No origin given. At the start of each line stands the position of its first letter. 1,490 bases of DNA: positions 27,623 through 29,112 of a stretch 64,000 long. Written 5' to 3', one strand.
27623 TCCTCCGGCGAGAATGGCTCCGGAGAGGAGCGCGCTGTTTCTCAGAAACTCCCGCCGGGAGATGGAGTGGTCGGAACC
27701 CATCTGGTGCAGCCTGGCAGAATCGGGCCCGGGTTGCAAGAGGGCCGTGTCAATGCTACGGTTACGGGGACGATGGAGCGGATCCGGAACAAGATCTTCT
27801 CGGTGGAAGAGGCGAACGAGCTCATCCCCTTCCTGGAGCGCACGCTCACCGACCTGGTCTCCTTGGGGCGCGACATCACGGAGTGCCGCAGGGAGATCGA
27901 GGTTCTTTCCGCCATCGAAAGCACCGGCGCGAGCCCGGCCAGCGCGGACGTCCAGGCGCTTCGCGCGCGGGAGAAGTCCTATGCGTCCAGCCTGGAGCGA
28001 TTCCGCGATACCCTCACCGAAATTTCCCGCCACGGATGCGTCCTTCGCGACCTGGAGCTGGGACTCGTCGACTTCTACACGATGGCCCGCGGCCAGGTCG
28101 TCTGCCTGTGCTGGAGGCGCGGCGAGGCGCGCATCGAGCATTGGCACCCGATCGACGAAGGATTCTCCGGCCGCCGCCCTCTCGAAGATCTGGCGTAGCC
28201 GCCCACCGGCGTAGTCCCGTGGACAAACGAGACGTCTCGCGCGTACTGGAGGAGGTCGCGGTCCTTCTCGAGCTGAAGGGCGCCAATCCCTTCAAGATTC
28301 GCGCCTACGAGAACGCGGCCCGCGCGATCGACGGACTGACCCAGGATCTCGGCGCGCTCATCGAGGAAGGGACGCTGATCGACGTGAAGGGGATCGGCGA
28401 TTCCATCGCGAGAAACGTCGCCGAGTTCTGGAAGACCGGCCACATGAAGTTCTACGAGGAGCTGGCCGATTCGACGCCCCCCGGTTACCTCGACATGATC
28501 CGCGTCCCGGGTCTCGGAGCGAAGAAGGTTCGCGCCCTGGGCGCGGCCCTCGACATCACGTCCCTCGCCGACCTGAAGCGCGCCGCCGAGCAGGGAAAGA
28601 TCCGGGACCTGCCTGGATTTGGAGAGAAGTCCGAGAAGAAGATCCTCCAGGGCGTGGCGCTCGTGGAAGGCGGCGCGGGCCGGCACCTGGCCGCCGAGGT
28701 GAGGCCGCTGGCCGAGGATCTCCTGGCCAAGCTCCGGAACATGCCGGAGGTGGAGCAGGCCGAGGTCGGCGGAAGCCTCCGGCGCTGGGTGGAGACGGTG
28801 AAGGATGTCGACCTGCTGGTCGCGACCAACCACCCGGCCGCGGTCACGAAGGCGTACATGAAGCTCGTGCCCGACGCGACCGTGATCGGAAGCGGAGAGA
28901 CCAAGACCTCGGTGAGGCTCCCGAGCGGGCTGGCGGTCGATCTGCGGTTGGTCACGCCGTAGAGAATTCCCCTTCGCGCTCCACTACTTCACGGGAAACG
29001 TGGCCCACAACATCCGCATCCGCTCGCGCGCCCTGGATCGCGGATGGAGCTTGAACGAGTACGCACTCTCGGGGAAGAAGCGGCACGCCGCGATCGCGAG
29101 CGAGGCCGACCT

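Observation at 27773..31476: PolX translationally coupled to a cytoplasmic thermolysin-like (M4-type) HEXXH protein, preceded by DUF2203 and followed by Nth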

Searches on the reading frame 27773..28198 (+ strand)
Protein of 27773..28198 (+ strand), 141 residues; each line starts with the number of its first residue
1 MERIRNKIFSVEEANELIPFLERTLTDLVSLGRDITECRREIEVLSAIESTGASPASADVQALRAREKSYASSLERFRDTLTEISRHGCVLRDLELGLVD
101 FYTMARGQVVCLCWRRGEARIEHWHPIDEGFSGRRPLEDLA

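Call 4: search_protein_families(library=pfam, proteins=[window:27773-28198:+], max_evalue=0.01)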
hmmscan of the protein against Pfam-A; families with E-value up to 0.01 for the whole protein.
window:27773-28198:+ (141 aa): 1 family
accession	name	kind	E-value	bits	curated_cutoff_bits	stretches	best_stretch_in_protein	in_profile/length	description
PF09969.14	DUF2203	-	1.2e-32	113.7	24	1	7-137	1-122/122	Uncharacterized conserved protein (DUF2203)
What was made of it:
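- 27773..28198 (+): DUF2203 gene (141 aa), first gene of the operon. Pfam PF09969, E 1.2e-32 (call 4).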

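Call 5: search_protein_families(library=ncbifam, proteins=[window:27773-28198:+], max_evalue=1)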
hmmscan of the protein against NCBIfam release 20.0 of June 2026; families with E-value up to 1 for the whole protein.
window:27773-28198:+ (141 aa): 0 families

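Call 18: search_protein_families(library=padloc, proteins=[window:27773-28198:+], max_evalue=0.01)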
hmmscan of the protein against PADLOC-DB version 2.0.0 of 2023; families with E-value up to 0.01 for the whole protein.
window:27773-28198:+ (141 aa): 0 families
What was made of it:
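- Tried and rejected: NCBIfam and PADLOC scans of the protease and DUF2203 gave nothing useful (calls 5, 18).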

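Call 65: find_homologous_proteins(query=window:27773-28198:+, max_evalue=0.001)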
Query window:27773-28198:+ (141 aa): 264 proteins with E <= 0.001 among 321 candidates; the best 120 are listed.
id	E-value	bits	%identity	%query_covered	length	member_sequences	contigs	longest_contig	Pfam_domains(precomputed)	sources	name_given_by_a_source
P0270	4.2e-84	297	96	100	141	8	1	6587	PF09969.15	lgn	-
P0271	3.0e-82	291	95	100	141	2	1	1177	PF09969.15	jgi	-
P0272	2.2e-78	279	90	99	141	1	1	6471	PF09969.15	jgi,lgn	-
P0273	1.7e-77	276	89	100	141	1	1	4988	PF09969.15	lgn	-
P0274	1.6e-70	254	79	100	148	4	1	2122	PF09969.15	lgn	-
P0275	6.1e-69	248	79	100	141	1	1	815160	PF09969.15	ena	-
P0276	5.1e-68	245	78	100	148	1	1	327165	PF09969.15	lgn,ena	-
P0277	1.8e-67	244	78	100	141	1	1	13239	PF09969.15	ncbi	-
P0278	1.3e-66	241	76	100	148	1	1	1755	PF09969.15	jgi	jgi:hypothetical protein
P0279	1.4e-66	241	78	100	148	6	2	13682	PF09969.15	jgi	jgi:hypothetical protein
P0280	2.6e-65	237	77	100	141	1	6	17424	PF09969.15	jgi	jgi:hypothetical protein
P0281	3.1e-65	236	77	100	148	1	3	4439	PF09969.15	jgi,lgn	-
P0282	7.1e-65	235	75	99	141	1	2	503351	PF09969.15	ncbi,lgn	-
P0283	1.0e-64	235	74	100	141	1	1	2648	PF09969.15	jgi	jgi:hypothetical protein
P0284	1.4e-64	234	73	100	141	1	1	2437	PF09969.15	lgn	-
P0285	2.8e-64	233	88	86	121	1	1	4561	PF09969.15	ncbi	ncbi:MAG: DUF2203 domain-containing protein, partial [Candidatus Eiseniibacteriota bacterium]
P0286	3.0e-64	233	76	100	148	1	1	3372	PF09969.15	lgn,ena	-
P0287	4.1e-64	233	73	100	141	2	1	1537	PF09969.15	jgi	jgi:hypothetical protein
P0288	1.1e-63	231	72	100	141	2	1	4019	PF09969.15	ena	-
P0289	1.2e-63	231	74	100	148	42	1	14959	PF09969.15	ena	-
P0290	1.7e-63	231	74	100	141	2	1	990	PF09969.15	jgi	-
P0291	2.1e-63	231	72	100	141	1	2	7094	PF09969.15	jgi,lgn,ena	-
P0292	3.4e-63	230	71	99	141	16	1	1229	PF09969.15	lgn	-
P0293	5.1e-63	229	72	100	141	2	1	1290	PF09969.15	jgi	-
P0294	1.9e-62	227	73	99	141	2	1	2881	PF09969.15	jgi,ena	-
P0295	3.8e-62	226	72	99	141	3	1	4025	PF09969.15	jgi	jgi:hypothetical protein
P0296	5.1e-62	226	71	100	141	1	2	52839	PF09969.15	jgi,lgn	jgi:hypothetical protein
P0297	5.6e-62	226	71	100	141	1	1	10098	PF09969.15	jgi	jgi:hypothetical protein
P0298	1.4e-61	225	71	99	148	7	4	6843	PF09969.15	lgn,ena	-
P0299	1.8e-61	224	72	100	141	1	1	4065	PF09969.15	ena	-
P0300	2.8e-61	224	71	99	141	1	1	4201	PF09969.15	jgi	-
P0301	3.2e-61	223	71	99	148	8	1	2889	PF09969.15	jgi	-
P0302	3.5e-61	223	71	98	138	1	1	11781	PF09969.15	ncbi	-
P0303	6.8e-61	222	70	98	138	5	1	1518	PF09969.15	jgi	-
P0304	1.2e-60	222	71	99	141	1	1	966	PF09969.15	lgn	-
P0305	1.3e-60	221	70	98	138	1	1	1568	PF09969.15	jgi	jgi:hypothetical protein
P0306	2.0e-60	221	71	99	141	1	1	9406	PF09969.15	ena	-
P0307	2.1e-60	221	68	99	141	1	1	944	PF09969.15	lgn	-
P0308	2.9e-60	220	70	99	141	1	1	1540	PF09969.15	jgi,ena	-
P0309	6.1e-60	219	68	98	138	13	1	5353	PF09969.15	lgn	-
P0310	9.5e-60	219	71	99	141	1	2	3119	PF09969.15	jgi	jgi:hypothetical protein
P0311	1.0e-59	219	69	100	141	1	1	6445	PF09969.15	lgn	-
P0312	1.3e-59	218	69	99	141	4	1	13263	PF09969.15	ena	-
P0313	2.1e-59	218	70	99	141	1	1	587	PF09969.15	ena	-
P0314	2.6e-59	217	69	99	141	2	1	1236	PF09969.15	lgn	-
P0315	2.8e-59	217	72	99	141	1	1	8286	PF09969.15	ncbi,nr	ncbi:MAG TPA: DUF2203 domain-containing protein [Candidatus Eisenbacteria bacterium]|nr:DUF2203 doma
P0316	3.8e-59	217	72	99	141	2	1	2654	PF09969.15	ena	-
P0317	5.0e-59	216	69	98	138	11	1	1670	PF09969.15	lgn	-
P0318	5.1e-59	216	69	98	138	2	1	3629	PF09969.15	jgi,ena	-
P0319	7.2e-59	216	67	98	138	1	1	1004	PF09969.15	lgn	-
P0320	8.6e-59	216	69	100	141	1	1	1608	PF09969.15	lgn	-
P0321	9.9e-59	215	66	99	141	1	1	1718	PF09969.15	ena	-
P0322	1.1e-58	215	69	99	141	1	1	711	PF09969.15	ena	-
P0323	1.6e-58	215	69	99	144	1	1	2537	PF09969.15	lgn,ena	-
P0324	1.8e-58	214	67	99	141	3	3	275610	PF09969.15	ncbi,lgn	ncbi:MAG TPA: DUF2203 domain-containing protein [Candidatus Eisenbacteria bacterium]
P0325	2.0e-58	214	68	99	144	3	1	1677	PF09969.15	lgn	-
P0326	3.2e-58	214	69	100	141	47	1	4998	PF09969.15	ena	-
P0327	4.9e-58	213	69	99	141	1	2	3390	PF09969.15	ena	-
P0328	5.8e-58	213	67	100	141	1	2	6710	PF09969.15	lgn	-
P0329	1.3e-57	212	65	99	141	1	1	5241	PF09969.15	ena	-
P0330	1.3e-57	212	67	98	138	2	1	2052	PF09969.15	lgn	-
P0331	1.4e-57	212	69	99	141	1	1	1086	PF09969.15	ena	-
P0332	1.7e-57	211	68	99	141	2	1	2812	PF09969.15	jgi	jgi:hypothetical protein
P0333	1.7e-57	211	66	99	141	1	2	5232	PF09969.15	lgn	-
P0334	1.7e-57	211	67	99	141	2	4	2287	PF09969.15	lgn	-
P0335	1.8e-57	211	69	99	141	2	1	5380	PF09969.15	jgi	-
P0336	1.9e-57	211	66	99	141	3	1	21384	PF09969.15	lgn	-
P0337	2.6e-57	211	67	99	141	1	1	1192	PF09969.15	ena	-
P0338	3.1e-57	211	66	99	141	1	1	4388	PF09969.15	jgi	jgi:hypothetical protein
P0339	6.6e-57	209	70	99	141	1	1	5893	PF09969.15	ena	-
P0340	8.9e-57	209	69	100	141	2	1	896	PF09969.15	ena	-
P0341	1.1e-56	209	69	99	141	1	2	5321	PF09969.15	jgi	jgi:hypothetical protein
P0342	1.2e-56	209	68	99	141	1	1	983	PF09969.15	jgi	jgi:hypothetical protein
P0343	1.7e-56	208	66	99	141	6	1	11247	PF09969.15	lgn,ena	-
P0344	1.9e-56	208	69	99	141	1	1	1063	PF09969.15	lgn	-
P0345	2.0e-56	208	67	99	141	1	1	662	PF09969.15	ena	-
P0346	2.0e-56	208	68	99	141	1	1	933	PF09969.15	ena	-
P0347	2.3e-56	208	64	99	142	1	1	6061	PF09969.15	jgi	jgi:hypothetical protein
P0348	2.4e-56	208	69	99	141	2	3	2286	PF09969.15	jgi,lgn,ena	-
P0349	2.5e-56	208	64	100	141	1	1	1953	PF09969.15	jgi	jgi:hypothetical protein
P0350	2.7e-56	207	67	99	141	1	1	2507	PF09969.15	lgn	-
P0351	2.9e-56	207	64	99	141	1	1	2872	PF09969.15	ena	-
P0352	3.4e-56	207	69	99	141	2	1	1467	PF09969.15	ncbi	-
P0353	4.0e-56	207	67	99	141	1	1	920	PF09969.15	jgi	jgi:hypothetical protein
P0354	4.1e-56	207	66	99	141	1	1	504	PF09969.15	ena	-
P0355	4.4e-56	207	64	100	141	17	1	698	PF09969.15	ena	-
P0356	5.6e-56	206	67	99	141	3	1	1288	PF09969.15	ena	-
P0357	8.9e-56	206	69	99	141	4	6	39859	PF09969.15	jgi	jgi:hypothetical protein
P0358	1.1e-55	205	64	100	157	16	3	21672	PF09969.15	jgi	jgi:hypothetical protein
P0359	1.2e-55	205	63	99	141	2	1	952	PF09969.15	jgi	jgi:hypothetical protein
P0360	1.3e-55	205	69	99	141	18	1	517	PF09969.15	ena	-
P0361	1.6e-55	205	64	99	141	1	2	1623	PF09969.15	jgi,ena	-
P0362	1.6e-55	205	61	99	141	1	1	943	PF09969.15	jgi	jgi:hypothetical protein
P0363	1.9e-55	205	65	99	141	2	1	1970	PF09969.15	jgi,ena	-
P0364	2.1e-55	205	64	100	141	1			PF09969.15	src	-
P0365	2.2e-55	205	64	100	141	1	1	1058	PF09969.15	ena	-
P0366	2.2e-55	204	61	99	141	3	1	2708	PF09969.15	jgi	jgi:hypothetical protein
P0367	2.9e-55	204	67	100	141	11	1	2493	PF09969.15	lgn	-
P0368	3.0e-55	204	67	99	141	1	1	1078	PF09969.15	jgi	jgi:hypothetical protein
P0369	3.6e-55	204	66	99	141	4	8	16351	PF09969.15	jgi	jgi:hypothetical protein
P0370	3.9e-55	204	66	99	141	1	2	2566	PF09969.15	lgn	-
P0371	4.3e-55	204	64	99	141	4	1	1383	PF09969.15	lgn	-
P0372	4.9e-55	203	66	99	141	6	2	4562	PF09969.15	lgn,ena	-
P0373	4.9e-55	203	67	100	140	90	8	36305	PF09969.15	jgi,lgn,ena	jgi:hypothetical protein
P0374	5.0e-55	203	62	99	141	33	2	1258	PF09969.15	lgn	-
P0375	5.6e-55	203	66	100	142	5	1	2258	PF09969.15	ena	-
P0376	5.8e-55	203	61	99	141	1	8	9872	PF09969.15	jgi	jgi:hypothetical protein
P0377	6.1e-55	203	65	100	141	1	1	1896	PF09969.15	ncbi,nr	ncbi:MAG TPA: DUF2203 domain-containing protein [Thermoanaerobaculia bacterium]|nr:DUF2203 domain-co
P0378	7.2e-55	203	63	99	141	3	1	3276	PF09969.15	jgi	jgi:hypothetical protein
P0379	1.1e-54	202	67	99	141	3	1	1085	PF09969.15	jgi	jgi:hypothetical protein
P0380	1.3e-54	202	67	99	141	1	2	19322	PF09969.15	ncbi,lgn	-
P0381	1.6e-54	202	61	99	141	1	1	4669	PF09969.15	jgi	jgi:hypothetical protein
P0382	1.7e-54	202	61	99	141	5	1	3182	PF09969.15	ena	-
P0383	1.9e-54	201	67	99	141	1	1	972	PF09969.15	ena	-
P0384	2.2e-54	201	65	99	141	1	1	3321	PF09969.15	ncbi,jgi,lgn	jgi:hypothetical protein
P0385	2.6e-54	201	65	99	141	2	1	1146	PF09969.15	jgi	jgi:hypothetical protein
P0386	2.6e-54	201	67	99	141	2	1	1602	PF09969.15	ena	-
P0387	2.9e-54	201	63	99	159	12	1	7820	PF09969.15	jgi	-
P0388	3.6e-54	201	61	99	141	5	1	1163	PF09969.15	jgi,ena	-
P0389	3.9e-54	200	65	100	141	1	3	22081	PF09969.15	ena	-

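Call 79: search_solved_structures(query=window:27773-28198:+, max_evalue=10, show_alignments=1)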
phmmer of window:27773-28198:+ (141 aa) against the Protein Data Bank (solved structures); distinct sequences matched with E-value up to 10: 3.
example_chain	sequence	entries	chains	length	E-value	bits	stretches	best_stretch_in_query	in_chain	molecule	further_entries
3luy_A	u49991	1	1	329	0.81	13.2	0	74-92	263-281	Probable chorismate mutase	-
4hg2_A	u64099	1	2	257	0.84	13.2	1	44-99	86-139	Methyltransferase type 11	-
2n87_A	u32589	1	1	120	1.4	12.5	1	60-118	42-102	Uncharacterized protein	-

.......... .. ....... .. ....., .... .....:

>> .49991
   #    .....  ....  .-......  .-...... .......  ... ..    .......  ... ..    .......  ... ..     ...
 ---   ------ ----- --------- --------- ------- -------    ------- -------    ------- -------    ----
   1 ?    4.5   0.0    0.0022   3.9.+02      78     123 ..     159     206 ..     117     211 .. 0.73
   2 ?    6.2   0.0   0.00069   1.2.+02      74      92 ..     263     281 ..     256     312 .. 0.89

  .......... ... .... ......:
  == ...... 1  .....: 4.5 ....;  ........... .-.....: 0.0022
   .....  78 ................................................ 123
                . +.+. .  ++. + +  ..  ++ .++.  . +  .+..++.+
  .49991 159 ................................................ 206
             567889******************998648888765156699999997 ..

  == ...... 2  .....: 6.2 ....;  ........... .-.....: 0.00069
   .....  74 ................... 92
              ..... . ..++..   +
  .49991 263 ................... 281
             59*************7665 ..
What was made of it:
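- Tried and rejected: There is no PDB relative of DUF2203 (call 79).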

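Call 81: search_dna_similar(query=window:27773-28198:+, collection=plasmids, mode=protein, max_evalue=0.001, max_rows=15)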
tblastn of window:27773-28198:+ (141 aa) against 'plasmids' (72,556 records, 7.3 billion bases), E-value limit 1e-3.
Records with a match: 3; places in all: 3; records where one place covers at least 80% of the query: 3.
Best place of each record, by identity: <60% 3.
By first word of the organism name: Brevibacillus 1; Thermomicrobium 1; Nonomuraea 1.
By predicted mobility (MOB-suite, as given by PLSDB): non-mobilizable 3.
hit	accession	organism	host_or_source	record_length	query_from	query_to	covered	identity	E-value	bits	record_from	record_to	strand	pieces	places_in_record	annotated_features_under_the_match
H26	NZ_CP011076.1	Brevibacillus laterosporus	Oryza sativa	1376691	4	137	95%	34.8%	4e-15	77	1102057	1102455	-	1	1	none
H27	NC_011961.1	Thermomicrobium roseum DSM 5159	-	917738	1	139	99%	33.1%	1e-14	77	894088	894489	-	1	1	DUF2203 domain-containing protein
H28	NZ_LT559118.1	Nonomuraea gerenzanensis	-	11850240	7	137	93%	28.2%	7e-6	51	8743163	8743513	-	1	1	none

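Call 82: get_annotated_region(hit=H27, flank=5000)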
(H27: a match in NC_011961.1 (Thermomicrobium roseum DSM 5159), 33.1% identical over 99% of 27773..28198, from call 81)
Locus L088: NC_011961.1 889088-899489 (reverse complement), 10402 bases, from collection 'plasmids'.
description: Thermomicrobium roseum DSM 5159 plasmid unnamed, complete sequence
organism: Thermomicrobium roseum DSM 5159 (NCBI taxid 309801)
taxonomy: Bacteria; Thermomicrobiota; Thermomicrobia; Thermomicrobiales; Thermomicrobiaceae; Thermomicrobium; Thermomicrobium roseum; Thermomicrobium roseum DSM 5159
host: -; source: -; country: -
typing (MOB-suite, as given by PLSDB): non-mobilizable
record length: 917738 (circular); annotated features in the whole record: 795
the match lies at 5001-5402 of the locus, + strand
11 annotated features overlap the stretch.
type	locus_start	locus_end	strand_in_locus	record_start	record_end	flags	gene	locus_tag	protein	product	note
CDS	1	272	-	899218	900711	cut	-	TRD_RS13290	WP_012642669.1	aromatic/alkene/methane monooxygenase hydroxylase/oxygenase subunit alpha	-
CDS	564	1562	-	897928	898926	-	-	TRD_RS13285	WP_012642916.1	dihydrodipicolinate synthase family protein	-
CDS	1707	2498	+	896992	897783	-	-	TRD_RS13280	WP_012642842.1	GntR family transcriptional regulator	-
CDS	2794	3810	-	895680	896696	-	gmd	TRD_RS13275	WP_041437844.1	GDP-mannose 4,6-dehydratase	GO:0000271 - polysaccharide biosynthetic process [Evidence IEA]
CDS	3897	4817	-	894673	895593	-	-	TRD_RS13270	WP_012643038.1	DMT family transporter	GO:0055085 - transmembrane transport [Evidence IEA]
CDS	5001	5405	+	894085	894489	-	-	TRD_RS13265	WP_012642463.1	DUF2203 domain-containing protein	-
CDS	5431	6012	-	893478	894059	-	-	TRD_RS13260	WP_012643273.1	pyridoxamine 5'-phosphate oxidase family protein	-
CDS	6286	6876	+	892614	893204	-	-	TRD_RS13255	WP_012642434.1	YbhB/YbcL family Raf kinase inhibitor-like protein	-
CDS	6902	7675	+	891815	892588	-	ubiE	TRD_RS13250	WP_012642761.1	bifunctional demethylmenaquinone methyltransferase/2-methoxy-6-polyprenyl-1,4-benzoquinol methylase UbiE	GO:0042372 - phylloquinone biosynthetic process [Evidence IEA]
CDS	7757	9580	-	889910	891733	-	pepF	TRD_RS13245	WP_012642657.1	oligoendopeptidase F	GO:0006508 - proteolysis [Evidence IEA]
CDS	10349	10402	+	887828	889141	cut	-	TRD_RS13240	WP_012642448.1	ABC transporter substrate-binding protein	-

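Call 83: get_annotated_region(hit=H26, flank=5000)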
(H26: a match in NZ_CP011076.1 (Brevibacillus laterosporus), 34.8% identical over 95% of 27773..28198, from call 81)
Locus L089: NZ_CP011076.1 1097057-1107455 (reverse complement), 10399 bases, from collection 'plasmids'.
description: Brevibacillus laterosporus strain B9 plasmid unnamed2, complete sequence
organism: Brevibacillus laterosporus (NCBI taxid 1465)
taxonomy: Bacteria; Bacillota; Bacilli; Bacillales; Paenibacillaceae; Brevibacillus; Brevibacillus laterosporus
host: -; source: Oryza sativa; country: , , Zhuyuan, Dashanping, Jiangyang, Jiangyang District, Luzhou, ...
typing (MOB-suite, as given by PLSDB): non-mobilizable
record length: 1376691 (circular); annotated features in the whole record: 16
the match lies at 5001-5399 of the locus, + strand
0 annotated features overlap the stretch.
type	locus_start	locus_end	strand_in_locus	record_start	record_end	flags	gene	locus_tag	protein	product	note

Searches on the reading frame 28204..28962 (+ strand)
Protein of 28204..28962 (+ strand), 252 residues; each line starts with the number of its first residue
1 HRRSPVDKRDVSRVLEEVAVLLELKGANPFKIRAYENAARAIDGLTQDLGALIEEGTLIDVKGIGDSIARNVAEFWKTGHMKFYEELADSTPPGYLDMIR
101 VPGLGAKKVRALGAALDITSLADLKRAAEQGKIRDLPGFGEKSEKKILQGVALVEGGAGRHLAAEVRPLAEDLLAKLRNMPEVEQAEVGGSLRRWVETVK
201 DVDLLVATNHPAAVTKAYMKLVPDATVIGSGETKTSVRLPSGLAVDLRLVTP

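Call 4: search_protein_families(library=pfam, proteins=[window:28204-28962:+], max_evalue=0.01)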
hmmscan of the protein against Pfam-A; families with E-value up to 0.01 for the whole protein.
window:28204-28962:+ (252 aa): 3 families
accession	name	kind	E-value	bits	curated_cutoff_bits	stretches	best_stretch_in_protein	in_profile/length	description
PF14716.13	HHH_8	-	1.8e-18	67.1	30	1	8-80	3-72/73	Helix-hairpin-helix domain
PF14520.12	HHH_5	-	3.9e-12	46.9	27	1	96-149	2-53/57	Helix-hairpin-helix domain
PF14792.12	DNA_pol_B_palm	-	0.0059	17.3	25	1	165-216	6-57/113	DNA polymerase beta palm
